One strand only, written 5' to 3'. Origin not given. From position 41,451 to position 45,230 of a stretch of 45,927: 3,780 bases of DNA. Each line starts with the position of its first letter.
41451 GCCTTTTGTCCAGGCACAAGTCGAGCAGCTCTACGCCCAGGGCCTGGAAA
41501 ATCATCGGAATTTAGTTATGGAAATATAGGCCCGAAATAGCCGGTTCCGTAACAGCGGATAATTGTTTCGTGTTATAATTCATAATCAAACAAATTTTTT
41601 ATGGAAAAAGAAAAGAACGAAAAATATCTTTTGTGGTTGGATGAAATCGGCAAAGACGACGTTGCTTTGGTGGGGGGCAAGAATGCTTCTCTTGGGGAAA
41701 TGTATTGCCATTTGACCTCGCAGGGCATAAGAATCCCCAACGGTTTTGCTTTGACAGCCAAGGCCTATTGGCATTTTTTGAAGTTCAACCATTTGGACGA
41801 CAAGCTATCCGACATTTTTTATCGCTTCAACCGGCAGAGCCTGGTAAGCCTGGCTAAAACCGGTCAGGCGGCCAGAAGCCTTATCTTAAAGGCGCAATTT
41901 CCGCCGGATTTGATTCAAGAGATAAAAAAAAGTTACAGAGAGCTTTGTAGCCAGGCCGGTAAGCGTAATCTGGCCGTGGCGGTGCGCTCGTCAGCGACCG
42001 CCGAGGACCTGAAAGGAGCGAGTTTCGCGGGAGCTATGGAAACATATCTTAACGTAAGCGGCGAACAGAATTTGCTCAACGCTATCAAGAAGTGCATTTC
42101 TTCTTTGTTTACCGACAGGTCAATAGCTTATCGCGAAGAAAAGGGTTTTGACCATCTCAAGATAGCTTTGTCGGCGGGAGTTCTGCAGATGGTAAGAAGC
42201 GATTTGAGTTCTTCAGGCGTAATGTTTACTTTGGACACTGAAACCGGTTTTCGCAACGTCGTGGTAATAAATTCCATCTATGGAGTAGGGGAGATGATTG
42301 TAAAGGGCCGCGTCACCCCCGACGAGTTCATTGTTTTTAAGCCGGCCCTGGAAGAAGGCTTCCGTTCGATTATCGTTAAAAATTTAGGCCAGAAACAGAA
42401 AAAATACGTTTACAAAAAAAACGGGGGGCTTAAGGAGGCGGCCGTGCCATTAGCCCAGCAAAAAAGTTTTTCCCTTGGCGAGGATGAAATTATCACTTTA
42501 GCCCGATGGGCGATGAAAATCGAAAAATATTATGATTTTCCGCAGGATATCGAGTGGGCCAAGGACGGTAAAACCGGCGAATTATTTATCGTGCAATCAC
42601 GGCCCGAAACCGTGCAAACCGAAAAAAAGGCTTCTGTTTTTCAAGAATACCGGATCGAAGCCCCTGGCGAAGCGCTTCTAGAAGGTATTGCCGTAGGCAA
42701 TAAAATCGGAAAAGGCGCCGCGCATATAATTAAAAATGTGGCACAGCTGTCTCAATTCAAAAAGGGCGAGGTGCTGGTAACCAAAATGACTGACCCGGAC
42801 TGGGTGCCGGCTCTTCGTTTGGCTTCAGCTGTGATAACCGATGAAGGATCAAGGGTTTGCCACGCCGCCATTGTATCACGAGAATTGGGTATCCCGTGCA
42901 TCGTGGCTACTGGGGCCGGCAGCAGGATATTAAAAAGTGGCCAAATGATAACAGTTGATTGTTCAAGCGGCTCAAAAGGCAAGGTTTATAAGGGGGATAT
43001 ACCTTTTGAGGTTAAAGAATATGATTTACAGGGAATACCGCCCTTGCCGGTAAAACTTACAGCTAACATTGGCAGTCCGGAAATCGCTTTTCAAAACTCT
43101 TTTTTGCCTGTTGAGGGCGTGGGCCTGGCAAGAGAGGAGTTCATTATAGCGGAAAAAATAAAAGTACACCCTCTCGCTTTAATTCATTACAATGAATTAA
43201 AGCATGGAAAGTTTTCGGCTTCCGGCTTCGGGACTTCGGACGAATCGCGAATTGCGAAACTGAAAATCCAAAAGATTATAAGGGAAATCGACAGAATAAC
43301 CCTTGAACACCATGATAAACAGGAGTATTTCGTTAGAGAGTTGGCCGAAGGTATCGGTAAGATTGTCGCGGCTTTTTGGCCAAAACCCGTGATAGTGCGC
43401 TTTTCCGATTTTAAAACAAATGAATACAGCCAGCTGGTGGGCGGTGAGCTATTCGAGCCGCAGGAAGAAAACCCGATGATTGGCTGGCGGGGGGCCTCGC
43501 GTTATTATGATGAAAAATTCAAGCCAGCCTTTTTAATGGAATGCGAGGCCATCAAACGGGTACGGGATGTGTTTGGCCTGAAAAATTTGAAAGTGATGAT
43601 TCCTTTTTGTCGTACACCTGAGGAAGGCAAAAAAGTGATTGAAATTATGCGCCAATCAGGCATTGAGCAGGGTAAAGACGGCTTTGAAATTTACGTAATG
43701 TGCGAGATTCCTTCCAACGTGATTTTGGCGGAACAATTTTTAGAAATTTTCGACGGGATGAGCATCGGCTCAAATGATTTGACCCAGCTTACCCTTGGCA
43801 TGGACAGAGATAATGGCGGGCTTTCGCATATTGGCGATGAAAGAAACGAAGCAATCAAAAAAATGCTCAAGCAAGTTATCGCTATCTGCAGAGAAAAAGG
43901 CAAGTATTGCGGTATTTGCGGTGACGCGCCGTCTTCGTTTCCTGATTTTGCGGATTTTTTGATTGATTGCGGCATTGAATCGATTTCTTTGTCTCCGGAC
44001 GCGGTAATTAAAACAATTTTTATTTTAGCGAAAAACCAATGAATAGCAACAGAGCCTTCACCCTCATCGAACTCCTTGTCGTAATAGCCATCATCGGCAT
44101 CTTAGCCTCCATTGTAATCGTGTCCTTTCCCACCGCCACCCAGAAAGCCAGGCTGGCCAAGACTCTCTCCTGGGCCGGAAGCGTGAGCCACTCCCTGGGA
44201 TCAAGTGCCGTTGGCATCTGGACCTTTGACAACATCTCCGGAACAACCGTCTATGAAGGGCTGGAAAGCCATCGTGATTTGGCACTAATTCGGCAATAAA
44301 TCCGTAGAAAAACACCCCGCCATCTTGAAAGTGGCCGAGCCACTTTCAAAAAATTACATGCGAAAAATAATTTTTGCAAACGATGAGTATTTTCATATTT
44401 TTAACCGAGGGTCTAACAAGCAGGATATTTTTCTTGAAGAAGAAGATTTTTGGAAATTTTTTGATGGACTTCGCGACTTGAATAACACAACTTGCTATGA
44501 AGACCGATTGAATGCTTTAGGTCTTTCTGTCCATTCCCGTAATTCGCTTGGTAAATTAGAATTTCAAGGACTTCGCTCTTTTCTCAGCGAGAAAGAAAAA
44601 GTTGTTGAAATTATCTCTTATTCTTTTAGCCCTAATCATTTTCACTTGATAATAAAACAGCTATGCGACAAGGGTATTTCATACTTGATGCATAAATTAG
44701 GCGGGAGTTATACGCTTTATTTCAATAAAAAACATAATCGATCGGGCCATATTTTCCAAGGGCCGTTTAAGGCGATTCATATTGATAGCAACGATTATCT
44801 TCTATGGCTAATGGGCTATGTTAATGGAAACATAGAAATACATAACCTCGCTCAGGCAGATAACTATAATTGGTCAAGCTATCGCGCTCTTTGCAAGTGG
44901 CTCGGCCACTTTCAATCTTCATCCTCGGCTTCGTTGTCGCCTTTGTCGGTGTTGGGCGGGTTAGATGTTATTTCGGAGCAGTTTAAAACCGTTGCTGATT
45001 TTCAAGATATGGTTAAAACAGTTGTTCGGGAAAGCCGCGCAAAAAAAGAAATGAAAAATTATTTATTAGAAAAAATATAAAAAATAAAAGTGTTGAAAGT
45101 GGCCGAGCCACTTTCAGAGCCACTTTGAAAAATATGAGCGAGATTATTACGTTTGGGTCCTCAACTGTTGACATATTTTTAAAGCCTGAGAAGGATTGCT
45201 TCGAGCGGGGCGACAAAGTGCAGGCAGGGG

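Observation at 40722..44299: Long and headless pilin genes share a 100 percent identical 225-bp 5' module as direct repeats flanking ppsA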

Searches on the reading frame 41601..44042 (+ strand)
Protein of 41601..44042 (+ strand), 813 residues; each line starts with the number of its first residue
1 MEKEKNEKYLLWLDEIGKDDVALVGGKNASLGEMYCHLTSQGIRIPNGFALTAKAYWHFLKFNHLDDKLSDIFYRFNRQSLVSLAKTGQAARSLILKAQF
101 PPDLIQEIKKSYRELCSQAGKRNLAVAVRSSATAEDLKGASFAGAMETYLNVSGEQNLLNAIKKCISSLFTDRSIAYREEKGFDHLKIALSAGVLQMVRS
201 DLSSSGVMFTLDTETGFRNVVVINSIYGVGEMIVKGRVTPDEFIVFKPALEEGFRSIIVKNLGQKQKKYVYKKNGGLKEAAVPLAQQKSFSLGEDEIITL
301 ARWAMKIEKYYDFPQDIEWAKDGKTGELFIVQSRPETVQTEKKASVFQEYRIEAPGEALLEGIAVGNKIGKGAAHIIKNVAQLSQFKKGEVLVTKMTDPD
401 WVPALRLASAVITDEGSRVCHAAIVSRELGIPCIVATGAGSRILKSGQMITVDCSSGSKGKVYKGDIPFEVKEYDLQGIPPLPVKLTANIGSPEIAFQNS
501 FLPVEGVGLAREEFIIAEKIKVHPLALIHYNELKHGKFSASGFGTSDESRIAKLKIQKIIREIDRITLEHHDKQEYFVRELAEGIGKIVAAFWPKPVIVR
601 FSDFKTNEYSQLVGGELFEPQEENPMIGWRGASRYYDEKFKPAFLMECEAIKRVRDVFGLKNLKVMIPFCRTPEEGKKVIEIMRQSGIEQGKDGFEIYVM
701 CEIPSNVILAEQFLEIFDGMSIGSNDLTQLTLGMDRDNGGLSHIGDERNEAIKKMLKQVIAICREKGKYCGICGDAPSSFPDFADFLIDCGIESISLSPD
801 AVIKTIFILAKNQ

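Call 6: search_protein_families(library=pfam, proteins=[window:41601-44042:+], max_evalue=0.01)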
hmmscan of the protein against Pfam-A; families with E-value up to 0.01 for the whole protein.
window:41601-44042:+ (813 aa): 3 families
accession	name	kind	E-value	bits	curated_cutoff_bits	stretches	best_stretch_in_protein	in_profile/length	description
PF01326.24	PPDK_N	-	7e-116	387.5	27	1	22-345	2-318/328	Pyruvate phosphate dikinase, AMP/ATP-binding domain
PF02896.24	PEP-utilizers_C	-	4.8e-59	200.4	22.8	1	484-808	20-287/293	PEP-utilising enzyme, PEP-binding domain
PF00391.29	PEP-utilizers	-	2.8e-25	88.2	23.1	1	386-457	1-72/72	PEP-utilising enzyme, mobile domain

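Call 13: find_encoding_contigs(protein=window:41601-44042:+, flank=8000, max_places=10)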
Protein window:41601-44042:+ (813 aa): no gene with exactly this product is on record in the collection.

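Call 20: find_related_loci(query=window:41601-44042:+, collection=genome_contigs, flank=6000)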
Query window:41601-44042:+ (813 aa) in genome_contigs; peptide patterns used: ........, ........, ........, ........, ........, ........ (x = any residue, [..] = any of these).
90 stretches matched a pattern; 5 encode a relative of the query (tblastn E <= 1e-3); 5 distinct loci.
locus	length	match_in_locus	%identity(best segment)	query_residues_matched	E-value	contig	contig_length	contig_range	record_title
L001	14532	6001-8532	75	4-811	0e+0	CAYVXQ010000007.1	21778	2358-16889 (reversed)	MAG TPA_asm: uncultured Candidatus Saccharibacteria bacterium isolate binchicken_co387_140 genome assembly, contig: NODE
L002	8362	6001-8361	59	5-812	0e+0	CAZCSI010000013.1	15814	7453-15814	MAG TPA_asm: uncultured Candidatus Saccharibacteria bacterium isolate SRP141376_co1_38 genome assembly, contig: NODE_745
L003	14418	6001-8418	54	5-813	0e+0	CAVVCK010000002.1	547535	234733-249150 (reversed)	MAG: uncultured bacterium isolate MFD02416.bin.1.123 genome assembly, contig: contig_80056, whole genome shotgun sequenc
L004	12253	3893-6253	53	9-809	0e+0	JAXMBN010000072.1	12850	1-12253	MAG: Pirellulales bacterium isolate STL-PLA37 C4.49.fa-72, whole genome shotgun sequence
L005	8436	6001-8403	59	8-811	0e+0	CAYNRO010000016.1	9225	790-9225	MAG TPA_asm: uncultured Candidatus Saccharibacteria bacterium isolate binchicken_co181_174 genome assembly, contig: NODE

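Call 71: find_homologous_proteins(query=window:41601-44042:+, max_evalue=1e-100)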
Query window:41601-44042:+ (813 aa): 8000 proteins with E <= 1e-100 among 8000 candidates; the best 120 are listed.
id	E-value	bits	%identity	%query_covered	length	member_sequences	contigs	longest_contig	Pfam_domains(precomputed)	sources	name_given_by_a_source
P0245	0.0e+0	1835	100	100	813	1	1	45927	PF00391.30,PF02896.25,PF01326.25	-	-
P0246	0.0e+0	1516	81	100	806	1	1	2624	PF00391.30,PF02896.25,PF01326.25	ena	-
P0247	0.0e+0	1441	75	99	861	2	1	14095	PF00391.30,PF02896.25,PF01326.25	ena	-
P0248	0.0e+0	1412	75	99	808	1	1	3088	PF00391.30,PF02896.25,PF01326.25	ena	-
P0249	0.0e+0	1402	74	99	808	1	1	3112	PF00391.30,PF02896.25,PF01326.25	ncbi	-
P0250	0.0e+0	1394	73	100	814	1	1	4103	PF00391.30,PF02896.25,PF01326.25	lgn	-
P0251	0.0e+0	1377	72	100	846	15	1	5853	PF00391.30,PF02896.25,PF01326.25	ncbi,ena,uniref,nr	ncbi:phosphoenolpyruvate synthase [bacterium (Candidatus Gribaldobacteria) CG_4_8_14_3_um_filter_42_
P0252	0.0e+0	1363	74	97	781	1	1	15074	PF00391.30,PF02896.25,PF01326.25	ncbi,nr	ncbi:MAG: phosphoenolpyruvate synthase, partial [Candidatus Gribaldobacteria bacterium]|nr:phosphoen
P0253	0.0e+0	1287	67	99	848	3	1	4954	PF00391.30,PF02896.25,PF01326.25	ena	-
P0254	0.0e+0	1273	68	100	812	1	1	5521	PF00391.30,PF02896.25,PF01326.25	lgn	-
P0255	0.0e+0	1264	67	99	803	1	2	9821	PF00391.30,PF02896.25,PF01326.25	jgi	jgi:pyruvate,water dikinase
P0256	0.0e+0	1262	67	99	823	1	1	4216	PF00391.30,PF02896.25,PF01326.25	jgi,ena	-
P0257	0.0e+0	1258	68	99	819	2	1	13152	PF00391.30,PF02896.25,PF01326.25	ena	-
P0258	0.0e+0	1258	68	99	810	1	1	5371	PF00391.30,PF02896.25,PF01326.25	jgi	-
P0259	0.0e+0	1248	67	100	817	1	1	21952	PF00391.30,PF02896.25,PF01326.25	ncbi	ncbi:MAG: phosphoenolpyruvate synthase [bacterium]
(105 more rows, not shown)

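Call 72: find_encoding_contigs(protein=P0246, flank=3000, max_places=2)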
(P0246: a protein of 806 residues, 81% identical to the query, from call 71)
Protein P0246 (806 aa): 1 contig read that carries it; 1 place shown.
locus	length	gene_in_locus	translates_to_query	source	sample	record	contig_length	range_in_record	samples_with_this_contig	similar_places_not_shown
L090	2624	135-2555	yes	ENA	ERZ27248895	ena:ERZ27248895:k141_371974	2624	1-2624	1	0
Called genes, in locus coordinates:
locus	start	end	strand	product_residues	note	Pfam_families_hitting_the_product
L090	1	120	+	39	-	?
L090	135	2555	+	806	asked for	PF01326:PPDK_N, PF00391:PEP-utilizers, PF02896:PEP-utilizers_C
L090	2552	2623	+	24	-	?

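Call 73: find_encoding_contigs(protein=P0252, flank=8000, max_places=2)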
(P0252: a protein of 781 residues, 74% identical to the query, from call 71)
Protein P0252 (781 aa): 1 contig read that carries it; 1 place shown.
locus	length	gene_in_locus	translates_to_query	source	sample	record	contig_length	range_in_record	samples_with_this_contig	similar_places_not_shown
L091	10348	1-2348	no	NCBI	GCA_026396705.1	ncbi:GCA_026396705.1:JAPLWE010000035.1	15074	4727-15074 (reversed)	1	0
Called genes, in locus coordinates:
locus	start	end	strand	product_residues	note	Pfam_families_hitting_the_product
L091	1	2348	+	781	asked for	PF01326:PPDK_N, PF00391:PEP-utilizers, PF02896:PEP-utilizers_C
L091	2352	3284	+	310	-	PF00294:PfkB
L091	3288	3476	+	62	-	PF13459:Fer4_15, PF14697:Fer4_21 (weak), PF13370:Fer4_13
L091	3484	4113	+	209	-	PF01386:Ribosomal_L25p, PF14693:Ribosomal_TL5_C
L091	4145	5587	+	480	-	-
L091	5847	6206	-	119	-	-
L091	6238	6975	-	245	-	PF03462:PCRF, PF00472:RF-1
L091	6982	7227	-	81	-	PF01197:Ribosomal_L31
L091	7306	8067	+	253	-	PF00318:Ribosomal_S2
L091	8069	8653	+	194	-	PF00889:EF_TS, PF25025:EF-Ts_N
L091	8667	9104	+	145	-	-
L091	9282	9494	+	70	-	-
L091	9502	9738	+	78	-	-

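Call 74: find_encoding_contigs(protein=P0250, flank=3000, max_places=2)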
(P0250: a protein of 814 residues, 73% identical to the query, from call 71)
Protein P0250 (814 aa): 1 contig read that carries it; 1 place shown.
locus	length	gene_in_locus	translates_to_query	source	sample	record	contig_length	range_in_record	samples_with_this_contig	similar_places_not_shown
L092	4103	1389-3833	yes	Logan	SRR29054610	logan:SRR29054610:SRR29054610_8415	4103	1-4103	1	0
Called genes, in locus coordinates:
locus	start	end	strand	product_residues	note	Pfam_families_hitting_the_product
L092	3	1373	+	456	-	?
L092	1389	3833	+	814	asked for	PF01326:PPDK_N, PF00391:PEP-utilizers, PF02896:PEP-utilizers_C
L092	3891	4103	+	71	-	?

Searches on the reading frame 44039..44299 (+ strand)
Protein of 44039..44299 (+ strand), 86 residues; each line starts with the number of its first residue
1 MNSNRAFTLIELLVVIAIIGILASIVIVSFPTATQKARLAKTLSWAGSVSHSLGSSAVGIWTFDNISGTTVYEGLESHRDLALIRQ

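Call 6: search_protein_families(library=pfam, proteins=[window:44039-44299:+], max_evalue=0.01)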
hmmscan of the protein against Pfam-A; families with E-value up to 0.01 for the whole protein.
window:44039-44299:+ (86 aa): 1 family
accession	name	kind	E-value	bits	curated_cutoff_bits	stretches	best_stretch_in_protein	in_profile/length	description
PF07963.17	N_methyl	-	1.9e-09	37.1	21.2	1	1-26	1-26/27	Prokaryotic N-terminal methylation motif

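Call 10: find_encoding_contigs(protein=window:44039-44299:+, flank=8000, max_places=10)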
Protein window:44039-44299:+ (86 aa): no gene with exactly this product is on record in the collection.

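Call 39: search_protein_representatives(protein=window:44039-44299:+)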
Query: 86 residues. Proteins with E-value up to 0.001 (for the whole library): 11177; up to 1e-10: 836; up to 1e-30: 2. The best 150 are listed.
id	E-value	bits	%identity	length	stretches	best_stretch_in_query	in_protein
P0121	1.1e-46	171.7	100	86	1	1-86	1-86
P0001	1.2e-36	139.9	97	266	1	1-74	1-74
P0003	3.1e-25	103.7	70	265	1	5-74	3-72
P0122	3.5e-25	103.5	70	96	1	5-75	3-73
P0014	3.3e-24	100.4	68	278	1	5-75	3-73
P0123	1.3e-23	98.5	65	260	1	4-75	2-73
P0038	1.7e-23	98.1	69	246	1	5-74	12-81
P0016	1.8e-23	98.1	71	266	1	5-74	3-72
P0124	3.0e-23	97.4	65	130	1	6-74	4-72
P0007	1.4e-22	95.2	69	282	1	5-74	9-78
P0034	1.7e-22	94.9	71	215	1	10-74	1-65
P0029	2.2e-22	94.6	66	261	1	5-74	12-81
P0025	4.9e-21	90.3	72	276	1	10-73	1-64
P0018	7.9e-21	89.7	61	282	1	5-74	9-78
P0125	7.0e-19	83.5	61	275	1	3-74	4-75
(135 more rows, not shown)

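Call 59: predict_structure(protein=window:44039-44299:+)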
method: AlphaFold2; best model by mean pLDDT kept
length: 86 residues; sequences in the alignment: 1
mean_pLDDT: 67.4   pTM: 0.29
mean pLDDT of the five models: 67.4, 65.8, 61.8, 61.8, 59.5
residues with pLDDT >= 90: 13; 70-90: 18; 50-70: 44; < 50: 11
segments of 3 or more residues with pLDDT < 50: 54-57, 84-86
pLDDT, mean of each block of 10 residues (from residue 1): 74 94 84 66 60 49 68 55 49
secondary structure, 60 per line:
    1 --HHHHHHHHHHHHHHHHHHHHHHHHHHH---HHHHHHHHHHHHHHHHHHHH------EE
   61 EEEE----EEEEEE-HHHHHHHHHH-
elements in order: H3-29 H33-52 E59-64 E69-74 H76-85

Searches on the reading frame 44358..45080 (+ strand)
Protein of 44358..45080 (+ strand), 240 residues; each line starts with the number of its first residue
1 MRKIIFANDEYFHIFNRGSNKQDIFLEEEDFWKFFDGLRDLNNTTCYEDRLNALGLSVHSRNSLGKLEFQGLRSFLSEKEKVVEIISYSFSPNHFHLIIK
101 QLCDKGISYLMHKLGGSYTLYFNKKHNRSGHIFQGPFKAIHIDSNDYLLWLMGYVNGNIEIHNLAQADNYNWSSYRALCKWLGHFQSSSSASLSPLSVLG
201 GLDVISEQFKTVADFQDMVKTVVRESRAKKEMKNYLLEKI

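Call 6: search_protein_families(library=pfam, proteins=[window:44358-45080:+], max_evalue=0.01)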
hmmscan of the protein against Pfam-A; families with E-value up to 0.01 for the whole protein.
window:44358-45080:+ (240 aa): 1 family
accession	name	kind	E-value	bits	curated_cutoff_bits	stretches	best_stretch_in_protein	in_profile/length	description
PF01797.21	Y1_Tnp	-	9e-08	32.7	23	1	79-156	37-119/121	Transposase IS200 like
